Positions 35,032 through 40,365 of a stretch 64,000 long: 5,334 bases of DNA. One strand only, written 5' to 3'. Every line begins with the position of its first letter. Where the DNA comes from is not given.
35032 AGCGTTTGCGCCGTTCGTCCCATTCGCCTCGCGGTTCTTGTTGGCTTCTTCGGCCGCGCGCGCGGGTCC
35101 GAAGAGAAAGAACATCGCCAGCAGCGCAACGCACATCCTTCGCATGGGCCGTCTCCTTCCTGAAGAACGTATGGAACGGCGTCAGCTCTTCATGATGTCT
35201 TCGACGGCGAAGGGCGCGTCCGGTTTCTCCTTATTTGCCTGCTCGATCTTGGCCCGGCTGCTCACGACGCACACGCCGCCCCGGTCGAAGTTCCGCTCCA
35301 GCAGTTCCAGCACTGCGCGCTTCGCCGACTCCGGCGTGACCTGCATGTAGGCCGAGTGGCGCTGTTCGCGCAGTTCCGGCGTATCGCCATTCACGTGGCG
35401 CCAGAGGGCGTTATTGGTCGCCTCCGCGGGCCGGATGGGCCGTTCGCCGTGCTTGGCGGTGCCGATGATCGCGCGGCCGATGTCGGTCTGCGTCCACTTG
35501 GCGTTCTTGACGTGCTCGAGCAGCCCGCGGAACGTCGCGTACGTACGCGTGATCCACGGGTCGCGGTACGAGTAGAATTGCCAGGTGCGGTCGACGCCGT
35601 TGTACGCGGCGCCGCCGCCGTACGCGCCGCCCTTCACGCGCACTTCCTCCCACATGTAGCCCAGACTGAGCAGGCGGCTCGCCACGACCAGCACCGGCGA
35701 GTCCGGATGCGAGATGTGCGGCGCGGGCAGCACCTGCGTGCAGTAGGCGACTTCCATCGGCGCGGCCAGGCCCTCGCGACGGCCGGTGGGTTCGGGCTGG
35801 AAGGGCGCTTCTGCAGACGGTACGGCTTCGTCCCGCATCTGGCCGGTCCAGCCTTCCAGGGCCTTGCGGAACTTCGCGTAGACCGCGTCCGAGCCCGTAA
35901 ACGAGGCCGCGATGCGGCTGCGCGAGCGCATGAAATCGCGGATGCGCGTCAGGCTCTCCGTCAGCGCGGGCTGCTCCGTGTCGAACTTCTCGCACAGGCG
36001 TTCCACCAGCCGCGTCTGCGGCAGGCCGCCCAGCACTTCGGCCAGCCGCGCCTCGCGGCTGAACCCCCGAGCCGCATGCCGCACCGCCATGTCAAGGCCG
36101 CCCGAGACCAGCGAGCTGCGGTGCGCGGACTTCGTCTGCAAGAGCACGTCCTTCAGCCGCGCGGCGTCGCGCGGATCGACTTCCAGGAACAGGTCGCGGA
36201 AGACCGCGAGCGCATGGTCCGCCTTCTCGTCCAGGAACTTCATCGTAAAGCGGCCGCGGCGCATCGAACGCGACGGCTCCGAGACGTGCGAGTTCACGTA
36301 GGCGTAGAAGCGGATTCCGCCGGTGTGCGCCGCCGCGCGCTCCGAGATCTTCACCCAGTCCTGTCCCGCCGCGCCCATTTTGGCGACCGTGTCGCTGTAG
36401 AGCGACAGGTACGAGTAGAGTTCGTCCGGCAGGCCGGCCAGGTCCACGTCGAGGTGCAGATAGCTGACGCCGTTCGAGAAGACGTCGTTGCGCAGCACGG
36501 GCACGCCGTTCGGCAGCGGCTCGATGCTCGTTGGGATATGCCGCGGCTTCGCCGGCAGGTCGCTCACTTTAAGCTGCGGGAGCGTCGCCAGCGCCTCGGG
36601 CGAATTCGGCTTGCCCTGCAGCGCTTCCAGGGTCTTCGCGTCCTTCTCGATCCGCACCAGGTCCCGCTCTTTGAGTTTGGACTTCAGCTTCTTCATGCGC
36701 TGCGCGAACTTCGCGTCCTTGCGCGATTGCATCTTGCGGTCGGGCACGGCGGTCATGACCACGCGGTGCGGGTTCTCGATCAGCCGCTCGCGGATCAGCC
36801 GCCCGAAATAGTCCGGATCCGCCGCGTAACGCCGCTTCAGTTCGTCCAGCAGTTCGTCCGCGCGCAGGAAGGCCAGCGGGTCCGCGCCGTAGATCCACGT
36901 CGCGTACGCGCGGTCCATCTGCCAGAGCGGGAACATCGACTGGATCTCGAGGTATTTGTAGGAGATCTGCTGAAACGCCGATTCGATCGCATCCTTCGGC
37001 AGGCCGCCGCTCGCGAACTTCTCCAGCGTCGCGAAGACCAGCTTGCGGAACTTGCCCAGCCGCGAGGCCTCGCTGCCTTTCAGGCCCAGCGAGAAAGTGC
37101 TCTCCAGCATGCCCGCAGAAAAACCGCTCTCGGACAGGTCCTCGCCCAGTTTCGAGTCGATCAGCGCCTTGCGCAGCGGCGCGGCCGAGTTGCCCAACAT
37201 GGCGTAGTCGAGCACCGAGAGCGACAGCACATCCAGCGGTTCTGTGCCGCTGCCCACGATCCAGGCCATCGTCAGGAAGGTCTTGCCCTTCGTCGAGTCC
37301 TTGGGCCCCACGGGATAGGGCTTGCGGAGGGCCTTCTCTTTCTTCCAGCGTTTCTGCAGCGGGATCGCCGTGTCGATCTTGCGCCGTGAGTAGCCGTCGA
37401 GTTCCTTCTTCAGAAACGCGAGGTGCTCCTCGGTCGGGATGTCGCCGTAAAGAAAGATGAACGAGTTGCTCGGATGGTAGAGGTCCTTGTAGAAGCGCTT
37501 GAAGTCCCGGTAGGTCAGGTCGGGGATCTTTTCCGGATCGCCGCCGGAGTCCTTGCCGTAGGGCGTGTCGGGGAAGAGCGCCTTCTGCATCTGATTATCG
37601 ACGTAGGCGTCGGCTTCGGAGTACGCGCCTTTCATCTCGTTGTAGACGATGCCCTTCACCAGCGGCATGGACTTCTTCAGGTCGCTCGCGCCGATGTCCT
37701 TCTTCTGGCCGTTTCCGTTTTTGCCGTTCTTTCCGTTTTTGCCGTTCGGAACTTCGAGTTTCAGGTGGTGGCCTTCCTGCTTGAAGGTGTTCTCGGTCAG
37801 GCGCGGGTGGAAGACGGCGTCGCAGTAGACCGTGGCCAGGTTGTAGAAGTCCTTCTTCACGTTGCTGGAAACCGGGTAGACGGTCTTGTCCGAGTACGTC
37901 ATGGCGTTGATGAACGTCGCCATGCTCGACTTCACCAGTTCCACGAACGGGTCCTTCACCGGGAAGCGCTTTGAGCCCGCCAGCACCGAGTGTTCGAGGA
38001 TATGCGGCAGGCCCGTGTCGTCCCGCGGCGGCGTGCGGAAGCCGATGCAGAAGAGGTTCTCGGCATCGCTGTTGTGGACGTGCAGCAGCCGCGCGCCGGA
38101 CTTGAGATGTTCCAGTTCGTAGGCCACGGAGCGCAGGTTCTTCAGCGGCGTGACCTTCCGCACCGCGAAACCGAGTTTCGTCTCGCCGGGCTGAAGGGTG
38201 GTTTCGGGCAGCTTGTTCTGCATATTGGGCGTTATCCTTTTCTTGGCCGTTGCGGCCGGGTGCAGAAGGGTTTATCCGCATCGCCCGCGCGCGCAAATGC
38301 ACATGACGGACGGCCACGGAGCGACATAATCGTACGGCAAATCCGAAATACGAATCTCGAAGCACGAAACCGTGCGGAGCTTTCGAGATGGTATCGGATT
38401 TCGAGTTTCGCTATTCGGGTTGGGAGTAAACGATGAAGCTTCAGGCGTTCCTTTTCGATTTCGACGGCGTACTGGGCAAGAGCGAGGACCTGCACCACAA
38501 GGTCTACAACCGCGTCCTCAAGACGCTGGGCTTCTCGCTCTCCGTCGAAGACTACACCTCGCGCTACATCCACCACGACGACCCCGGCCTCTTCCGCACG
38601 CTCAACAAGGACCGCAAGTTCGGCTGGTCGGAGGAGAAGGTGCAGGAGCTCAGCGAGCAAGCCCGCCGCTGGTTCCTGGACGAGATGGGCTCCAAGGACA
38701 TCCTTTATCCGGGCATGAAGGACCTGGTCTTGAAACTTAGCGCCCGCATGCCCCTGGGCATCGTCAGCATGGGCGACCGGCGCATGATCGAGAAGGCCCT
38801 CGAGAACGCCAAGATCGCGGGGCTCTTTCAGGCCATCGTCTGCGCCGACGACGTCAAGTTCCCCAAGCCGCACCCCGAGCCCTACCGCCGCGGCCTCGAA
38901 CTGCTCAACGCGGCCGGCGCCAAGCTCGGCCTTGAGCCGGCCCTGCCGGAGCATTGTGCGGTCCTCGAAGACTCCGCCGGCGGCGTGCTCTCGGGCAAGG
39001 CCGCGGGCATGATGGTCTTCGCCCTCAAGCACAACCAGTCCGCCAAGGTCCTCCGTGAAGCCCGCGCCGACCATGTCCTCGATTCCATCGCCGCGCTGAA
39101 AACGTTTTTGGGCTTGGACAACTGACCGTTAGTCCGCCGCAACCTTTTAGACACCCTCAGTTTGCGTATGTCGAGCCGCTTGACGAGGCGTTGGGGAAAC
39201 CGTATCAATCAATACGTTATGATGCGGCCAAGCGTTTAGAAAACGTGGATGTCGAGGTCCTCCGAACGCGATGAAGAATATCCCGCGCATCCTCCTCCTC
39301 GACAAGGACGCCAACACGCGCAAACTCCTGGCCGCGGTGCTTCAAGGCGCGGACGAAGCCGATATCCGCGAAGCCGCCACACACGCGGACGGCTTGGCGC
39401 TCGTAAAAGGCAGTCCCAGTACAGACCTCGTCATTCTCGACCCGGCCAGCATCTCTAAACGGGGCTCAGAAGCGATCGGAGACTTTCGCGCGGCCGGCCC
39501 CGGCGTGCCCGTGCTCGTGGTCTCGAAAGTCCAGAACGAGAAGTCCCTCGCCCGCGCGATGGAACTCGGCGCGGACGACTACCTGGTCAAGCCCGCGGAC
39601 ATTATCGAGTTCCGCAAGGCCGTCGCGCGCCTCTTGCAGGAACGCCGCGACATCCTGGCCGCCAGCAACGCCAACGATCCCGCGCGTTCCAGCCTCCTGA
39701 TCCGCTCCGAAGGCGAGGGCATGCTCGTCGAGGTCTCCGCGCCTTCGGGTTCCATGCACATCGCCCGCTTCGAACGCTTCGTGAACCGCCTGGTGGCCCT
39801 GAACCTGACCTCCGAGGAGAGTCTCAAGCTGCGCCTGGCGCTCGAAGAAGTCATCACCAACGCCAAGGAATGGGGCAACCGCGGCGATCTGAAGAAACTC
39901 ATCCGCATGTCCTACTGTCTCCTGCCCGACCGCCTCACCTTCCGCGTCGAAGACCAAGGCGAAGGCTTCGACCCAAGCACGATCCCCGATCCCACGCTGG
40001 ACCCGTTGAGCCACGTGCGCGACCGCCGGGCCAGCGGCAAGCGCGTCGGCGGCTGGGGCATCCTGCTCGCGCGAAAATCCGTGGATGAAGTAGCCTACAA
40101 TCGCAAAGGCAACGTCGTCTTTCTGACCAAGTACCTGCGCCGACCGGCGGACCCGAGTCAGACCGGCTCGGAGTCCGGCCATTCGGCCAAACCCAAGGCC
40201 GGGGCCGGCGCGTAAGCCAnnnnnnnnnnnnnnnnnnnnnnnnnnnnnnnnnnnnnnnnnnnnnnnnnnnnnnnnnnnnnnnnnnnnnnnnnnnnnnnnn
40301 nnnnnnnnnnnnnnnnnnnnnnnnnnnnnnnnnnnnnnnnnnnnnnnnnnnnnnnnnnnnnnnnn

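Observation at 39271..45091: REC-HATPase protein, ROK kinase and a 1,251-aa zinc-ribbon/coiled-coil protein: candidate cytoskeletal or polarity scaffold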

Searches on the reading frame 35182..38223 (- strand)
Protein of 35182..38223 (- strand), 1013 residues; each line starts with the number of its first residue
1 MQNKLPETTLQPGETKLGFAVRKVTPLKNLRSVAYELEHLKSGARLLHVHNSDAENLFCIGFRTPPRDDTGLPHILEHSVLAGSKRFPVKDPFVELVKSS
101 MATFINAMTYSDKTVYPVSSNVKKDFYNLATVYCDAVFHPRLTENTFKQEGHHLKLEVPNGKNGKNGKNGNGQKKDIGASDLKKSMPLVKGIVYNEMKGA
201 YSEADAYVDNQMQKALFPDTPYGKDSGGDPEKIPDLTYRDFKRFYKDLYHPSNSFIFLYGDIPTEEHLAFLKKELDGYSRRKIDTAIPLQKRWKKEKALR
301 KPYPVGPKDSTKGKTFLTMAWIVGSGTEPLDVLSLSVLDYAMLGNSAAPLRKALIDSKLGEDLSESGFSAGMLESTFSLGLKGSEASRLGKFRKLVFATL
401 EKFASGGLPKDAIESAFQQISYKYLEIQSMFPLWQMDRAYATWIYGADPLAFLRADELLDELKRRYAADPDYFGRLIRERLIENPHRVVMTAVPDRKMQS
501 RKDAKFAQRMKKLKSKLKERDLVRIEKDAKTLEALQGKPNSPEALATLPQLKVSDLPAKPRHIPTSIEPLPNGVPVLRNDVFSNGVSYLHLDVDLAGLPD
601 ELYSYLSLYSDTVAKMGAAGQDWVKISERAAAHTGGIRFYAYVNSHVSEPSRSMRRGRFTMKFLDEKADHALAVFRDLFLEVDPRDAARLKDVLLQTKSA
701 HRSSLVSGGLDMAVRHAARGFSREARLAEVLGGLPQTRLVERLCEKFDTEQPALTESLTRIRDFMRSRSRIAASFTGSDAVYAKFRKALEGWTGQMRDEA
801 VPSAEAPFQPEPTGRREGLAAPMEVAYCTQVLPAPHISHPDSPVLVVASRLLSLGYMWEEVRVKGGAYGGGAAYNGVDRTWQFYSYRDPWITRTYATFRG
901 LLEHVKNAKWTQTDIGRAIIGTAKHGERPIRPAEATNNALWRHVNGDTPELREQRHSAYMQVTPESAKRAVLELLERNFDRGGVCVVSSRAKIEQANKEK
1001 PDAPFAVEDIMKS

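Call 8: search_protein_families(library=pfam, proteins=[window:35182-38223:-], max_evalue=0.01)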
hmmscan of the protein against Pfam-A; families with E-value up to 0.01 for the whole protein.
window:35182-38223:- (1013 aa): 4 families
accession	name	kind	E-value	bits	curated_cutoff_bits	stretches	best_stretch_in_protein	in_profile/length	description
PF08367.16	M16C_assoc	-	8.1e-53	179.6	25.3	1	494-743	3-252/252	Peptidase M16C associated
PF05193.26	Peptidase_M16_C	-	6.5e-29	101.5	23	2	235-419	1-180/181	Peptidase M16 inactive domain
PF22516.1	PreP_C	-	7e-21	75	27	1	845-989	30-172/173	PreP C-terminal domain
PF00675.25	Peptidase_M16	-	1.3e-07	32.1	22.3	1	58-158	19-116/149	Insulinase (Peptidase family M16)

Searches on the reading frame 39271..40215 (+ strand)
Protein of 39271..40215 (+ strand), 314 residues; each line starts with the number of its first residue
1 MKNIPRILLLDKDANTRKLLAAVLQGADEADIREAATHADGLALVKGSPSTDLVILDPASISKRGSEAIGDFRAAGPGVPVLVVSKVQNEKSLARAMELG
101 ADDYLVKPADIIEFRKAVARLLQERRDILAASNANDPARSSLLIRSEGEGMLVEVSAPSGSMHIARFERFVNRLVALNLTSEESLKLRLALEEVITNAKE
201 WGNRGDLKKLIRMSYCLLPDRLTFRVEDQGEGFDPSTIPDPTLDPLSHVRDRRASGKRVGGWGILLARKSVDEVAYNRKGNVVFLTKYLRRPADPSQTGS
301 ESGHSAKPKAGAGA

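Call 8: search_protein_families(library=pfam, proteins=[window:39271-40215:+], max_evalue=0.01)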
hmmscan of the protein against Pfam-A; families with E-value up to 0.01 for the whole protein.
window:39271-40215:+ (314 aa): 3 families
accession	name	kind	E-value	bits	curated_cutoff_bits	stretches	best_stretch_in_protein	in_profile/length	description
PF13581.12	HATPase_c_2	-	9.3e-21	74.6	27.4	1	163-287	7-127/127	Histidine kinase-like ATPase domain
PF00072.30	Response_reg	-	2.4e-13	50.7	30.2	1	7-118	1-110/111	Response regulator receiver domain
PF02518.31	HATPase_c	-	1.2e-05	26.2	26.4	1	184-272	3-85/111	Histidine kinase-, DNA gyrase B-, and HSP90-like ATPase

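Call 65: search_protein_families(library=ncbifam, proteins=[window:39271-40215:+], max_evalue=0.01)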
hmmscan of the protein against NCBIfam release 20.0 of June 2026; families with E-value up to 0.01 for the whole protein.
window:39271-40215:+ (314 aa): 63 families (the best 25 are shown)
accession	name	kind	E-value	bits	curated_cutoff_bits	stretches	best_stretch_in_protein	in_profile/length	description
TIGR01924.1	rsbW_low_gc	equivalog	2.1e-10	40.2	155.05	1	180-291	36-145/159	anti-sigma B factor RsbW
NF007820.0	PRK10529.1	equivalog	2.7e-10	40.1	325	1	7-121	4-115/225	two-component system response regulator KdpE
NF007969.0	PRK10693.1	equivalog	4.7e-10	39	329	1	6-122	9-124/337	two-component system response regulator RssB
NF003144.0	PRK04069.1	equivalog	7.1e-10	38.5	145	1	185-292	41-146/161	anti-sigma B factor RsbW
NF008469.0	PRK11361.1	equivalog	8.3e-10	37.9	714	1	1-124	1-122/461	acetoacetate metabolism transcriptional regulator AtoC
TIGR01387.1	cztR_silR_copR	subfamily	2.6e-09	37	279.2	1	8-127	2-119/218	heavy metal response regulator transcription factor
NF007346.1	PRK09836.1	equivalog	3.5e-09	36.8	420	1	7-130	3-124/227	copper/silver response regulator transcription factor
NF045505.1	RR_RssB_Pseudo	equivalog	3.5e-09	36.2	700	1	6-126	7-126/394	two-component system response regulator RssB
NF045991.1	RespRegCtrARhodob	equivalog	1.1e-08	35.2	350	1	6-114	2-108/224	response regulator transcription factor CtrA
NF007689.0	PRK10365.1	equivalog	8.2e-08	31.5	760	1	6-147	7-146/441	sigma-54-dependent response regulator transcription factor ZraR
NF045944.1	ResRegRpaBCyano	equivalog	1e-07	31.6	330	1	8-127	1-117/229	response regulator transcription factor RpaB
TIGR02154.1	PhoB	equivalog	1.3e-07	31.1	296.2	1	5-123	3-118/226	phosphate regulon transcriptional regulator PhoB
NF041733.1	resp_reg_CseB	equivalog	1.4e-07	31.1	350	1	6-132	2-123/228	two-component system response regulator CseB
NF045914.1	RespRegNblR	equivalog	1.6e-07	31.1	300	1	3-124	5-124/228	response regulator transcription factor NblR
NF041367.1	CheY_Halo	equivalog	2.1e-07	31.3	200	1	7-118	1-110/114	chemotaxis protein CheY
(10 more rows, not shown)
